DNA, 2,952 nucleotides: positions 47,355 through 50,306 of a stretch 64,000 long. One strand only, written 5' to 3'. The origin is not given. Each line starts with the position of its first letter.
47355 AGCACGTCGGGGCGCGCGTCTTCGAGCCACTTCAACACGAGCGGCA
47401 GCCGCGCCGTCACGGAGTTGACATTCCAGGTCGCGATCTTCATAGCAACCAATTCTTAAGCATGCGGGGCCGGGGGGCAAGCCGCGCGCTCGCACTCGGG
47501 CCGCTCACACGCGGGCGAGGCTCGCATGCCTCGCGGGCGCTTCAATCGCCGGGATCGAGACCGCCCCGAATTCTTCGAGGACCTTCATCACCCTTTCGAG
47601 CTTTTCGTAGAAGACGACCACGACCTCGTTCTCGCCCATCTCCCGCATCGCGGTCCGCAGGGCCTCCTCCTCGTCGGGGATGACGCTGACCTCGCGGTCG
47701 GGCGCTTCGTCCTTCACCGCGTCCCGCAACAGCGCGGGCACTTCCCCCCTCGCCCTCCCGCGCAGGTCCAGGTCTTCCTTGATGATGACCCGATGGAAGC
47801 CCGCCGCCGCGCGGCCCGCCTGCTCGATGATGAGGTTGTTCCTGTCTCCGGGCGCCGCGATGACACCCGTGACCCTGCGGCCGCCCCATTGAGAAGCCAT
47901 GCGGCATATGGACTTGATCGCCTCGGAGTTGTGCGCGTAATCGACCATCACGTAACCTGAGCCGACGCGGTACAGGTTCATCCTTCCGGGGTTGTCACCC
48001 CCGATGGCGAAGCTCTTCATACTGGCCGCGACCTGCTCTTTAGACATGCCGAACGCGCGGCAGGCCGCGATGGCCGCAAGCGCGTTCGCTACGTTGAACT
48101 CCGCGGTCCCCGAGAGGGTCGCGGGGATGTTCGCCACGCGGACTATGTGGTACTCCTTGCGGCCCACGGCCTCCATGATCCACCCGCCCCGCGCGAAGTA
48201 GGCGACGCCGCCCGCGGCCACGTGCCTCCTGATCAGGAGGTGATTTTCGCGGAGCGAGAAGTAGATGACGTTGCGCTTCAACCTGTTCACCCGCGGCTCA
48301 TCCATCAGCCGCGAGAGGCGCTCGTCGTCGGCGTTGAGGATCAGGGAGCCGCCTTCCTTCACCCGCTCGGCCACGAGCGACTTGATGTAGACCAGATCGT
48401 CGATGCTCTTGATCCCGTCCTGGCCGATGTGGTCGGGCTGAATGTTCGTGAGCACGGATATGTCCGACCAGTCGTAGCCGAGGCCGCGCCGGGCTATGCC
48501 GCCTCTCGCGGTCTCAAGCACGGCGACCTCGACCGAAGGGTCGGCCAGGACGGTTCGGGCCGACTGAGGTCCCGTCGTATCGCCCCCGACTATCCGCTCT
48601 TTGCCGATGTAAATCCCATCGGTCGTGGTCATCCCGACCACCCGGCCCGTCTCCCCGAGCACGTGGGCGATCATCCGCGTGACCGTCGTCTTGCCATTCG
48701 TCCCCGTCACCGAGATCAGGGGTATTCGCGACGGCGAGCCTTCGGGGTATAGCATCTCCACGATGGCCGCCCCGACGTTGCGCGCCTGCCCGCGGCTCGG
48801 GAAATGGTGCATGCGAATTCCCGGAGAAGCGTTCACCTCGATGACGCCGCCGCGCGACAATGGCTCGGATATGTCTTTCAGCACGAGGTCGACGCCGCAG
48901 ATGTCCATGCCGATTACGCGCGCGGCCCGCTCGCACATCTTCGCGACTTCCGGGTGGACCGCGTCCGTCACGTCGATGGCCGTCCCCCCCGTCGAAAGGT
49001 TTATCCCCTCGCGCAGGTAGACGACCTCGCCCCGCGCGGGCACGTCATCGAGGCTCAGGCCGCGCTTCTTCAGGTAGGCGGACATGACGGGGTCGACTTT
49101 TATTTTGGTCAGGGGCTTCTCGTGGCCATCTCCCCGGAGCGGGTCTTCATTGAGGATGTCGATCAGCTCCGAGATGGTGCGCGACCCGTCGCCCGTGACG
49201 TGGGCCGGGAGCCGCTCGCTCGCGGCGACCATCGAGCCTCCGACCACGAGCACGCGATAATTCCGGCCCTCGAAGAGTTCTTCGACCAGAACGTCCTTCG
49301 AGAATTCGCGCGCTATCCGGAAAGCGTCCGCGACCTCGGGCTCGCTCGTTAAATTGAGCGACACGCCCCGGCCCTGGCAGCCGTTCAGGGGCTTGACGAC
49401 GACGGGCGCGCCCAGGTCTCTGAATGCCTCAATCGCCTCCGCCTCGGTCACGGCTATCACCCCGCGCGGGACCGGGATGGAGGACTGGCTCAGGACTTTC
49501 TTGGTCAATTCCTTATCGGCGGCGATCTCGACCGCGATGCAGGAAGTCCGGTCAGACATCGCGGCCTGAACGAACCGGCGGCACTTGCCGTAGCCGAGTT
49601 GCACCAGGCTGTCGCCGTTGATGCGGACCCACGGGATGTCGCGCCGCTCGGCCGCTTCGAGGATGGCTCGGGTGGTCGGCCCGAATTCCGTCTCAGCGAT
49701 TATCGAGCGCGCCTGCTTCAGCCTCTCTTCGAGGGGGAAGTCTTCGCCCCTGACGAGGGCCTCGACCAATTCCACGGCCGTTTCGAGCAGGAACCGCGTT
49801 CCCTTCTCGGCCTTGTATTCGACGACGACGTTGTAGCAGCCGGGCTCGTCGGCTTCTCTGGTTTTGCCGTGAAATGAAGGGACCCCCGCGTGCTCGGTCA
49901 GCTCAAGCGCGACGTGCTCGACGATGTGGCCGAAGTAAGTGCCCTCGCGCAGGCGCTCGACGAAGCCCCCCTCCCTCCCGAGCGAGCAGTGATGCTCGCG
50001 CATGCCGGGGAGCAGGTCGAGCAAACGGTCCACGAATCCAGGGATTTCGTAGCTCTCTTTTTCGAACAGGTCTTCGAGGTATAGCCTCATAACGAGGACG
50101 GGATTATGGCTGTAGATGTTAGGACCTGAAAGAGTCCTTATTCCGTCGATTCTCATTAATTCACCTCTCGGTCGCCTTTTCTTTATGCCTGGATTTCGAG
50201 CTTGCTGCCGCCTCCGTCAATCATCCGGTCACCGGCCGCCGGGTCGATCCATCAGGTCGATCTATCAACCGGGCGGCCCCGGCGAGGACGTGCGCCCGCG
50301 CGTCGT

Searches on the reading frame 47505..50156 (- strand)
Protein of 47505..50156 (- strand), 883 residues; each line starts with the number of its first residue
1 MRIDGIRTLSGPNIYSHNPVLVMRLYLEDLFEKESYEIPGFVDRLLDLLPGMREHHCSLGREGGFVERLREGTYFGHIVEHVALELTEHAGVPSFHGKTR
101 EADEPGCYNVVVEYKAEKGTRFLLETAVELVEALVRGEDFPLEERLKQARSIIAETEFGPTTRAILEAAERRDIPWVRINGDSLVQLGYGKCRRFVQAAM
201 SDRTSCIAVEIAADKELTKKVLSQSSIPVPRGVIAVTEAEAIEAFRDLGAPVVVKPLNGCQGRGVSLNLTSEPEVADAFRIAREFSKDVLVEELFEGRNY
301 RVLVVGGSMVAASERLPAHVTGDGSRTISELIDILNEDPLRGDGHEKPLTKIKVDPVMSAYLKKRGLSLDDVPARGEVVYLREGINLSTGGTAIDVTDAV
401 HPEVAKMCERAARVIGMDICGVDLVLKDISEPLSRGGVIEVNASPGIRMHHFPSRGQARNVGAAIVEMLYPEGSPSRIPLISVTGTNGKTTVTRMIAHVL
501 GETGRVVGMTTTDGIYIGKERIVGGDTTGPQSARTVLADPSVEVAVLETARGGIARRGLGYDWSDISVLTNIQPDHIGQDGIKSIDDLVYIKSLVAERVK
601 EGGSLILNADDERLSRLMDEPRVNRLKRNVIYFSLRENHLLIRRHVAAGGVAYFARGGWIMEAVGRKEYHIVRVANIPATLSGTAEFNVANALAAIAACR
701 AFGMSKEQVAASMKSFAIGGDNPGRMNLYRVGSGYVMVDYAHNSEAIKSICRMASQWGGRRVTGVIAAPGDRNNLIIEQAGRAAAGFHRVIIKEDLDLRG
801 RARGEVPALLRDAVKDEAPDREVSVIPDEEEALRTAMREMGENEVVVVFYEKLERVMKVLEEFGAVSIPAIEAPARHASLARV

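Call 78: search_protein_families(library=pfam, proteins=[window:47505-50156:-], max_evalue=0.0001)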
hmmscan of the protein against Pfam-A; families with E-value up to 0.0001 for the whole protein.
window:47505-50156:- (883 aa): 9 families
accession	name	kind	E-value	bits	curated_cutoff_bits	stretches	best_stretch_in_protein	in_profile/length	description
PF18921.5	Cyanophycin_syn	-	6.9e-37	126.4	27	1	23-135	2-114/115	Cyanophycin synthase-like N-terminal domain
PF08245.18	Mur_ligase_M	-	1.2e-27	97.6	24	1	483-699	1-200/200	Mur ligase middle domain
PF08443.16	RimK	-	2.8e-14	53.6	21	1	212-316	1-106/188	RimK-like ATP-grasp domain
PF02875.26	Mur_ligase_C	-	1.6e-13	52.1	28.4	1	724-848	1-123/127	Mur ligase, glutamate ligase domain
PF02655.19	ATP-grasp_3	-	5.2e-08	33.6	23.2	1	212-307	1-81/160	ATP-grasp domain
PF14397.11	ATPgrasp_ST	-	2e-06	27.7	31.4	0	209-267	16-78/278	Sugar-transfer associated ATP-grasp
PF07478.18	Dala_Dala_lig_C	-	4.4e-06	26.8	24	0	244-309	31-95/204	D-ala D-ala ligase C-terminus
PF13549.11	ATP-grasp_5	-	9.4e-06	25.6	27.6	1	217-280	14-82/221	ATP-grasp domain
PF02222.28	ATP-grasp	-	3.3e-05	24.1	27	1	221-294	2-75/179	ATP-grasp domain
